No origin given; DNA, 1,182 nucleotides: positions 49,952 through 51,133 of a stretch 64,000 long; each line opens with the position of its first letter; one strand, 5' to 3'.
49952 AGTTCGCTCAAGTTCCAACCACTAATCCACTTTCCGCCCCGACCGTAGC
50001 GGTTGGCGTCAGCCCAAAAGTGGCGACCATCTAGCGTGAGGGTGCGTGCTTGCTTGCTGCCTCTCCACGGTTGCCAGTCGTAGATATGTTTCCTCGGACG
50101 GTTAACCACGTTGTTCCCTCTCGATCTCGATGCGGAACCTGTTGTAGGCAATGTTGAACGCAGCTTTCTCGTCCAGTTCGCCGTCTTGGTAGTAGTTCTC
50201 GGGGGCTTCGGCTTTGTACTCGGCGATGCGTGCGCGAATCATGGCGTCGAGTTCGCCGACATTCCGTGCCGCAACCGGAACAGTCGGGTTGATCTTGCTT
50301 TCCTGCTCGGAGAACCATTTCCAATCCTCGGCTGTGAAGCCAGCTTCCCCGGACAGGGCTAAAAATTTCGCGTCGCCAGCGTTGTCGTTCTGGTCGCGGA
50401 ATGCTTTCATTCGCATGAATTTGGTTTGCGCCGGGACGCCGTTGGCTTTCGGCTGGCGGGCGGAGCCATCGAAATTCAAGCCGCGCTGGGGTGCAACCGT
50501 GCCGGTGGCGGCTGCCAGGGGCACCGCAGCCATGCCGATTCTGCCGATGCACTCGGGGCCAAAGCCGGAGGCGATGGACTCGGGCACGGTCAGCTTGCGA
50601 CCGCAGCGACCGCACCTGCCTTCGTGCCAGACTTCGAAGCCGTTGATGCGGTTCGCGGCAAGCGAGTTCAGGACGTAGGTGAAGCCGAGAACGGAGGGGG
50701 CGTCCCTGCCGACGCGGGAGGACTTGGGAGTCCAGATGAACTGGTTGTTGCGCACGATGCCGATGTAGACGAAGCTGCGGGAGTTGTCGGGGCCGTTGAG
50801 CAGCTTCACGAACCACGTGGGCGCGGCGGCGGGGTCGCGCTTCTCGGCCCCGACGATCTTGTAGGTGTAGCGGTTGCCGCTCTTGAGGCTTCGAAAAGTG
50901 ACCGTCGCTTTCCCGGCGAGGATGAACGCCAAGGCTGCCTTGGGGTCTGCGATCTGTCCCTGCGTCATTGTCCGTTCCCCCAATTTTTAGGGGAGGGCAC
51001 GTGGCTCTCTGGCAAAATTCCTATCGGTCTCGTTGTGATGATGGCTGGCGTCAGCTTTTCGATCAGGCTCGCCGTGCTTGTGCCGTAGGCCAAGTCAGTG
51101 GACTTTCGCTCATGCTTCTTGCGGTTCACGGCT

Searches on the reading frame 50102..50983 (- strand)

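Call 82: search_protein_families(library=pfam, proteins=[window:50102-50983:-], max_evalue=0.001)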
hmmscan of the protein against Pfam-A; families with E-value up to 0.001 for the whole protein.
window:50102-50983:- (293 aa): 1 family
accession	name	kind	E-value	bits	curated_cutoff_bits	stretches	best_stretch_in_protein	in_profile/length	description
PF19474.4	DUF6011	-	1.2e-12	47.6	26.6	1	120-149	7-36/37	Family of unknown function (DUF6011)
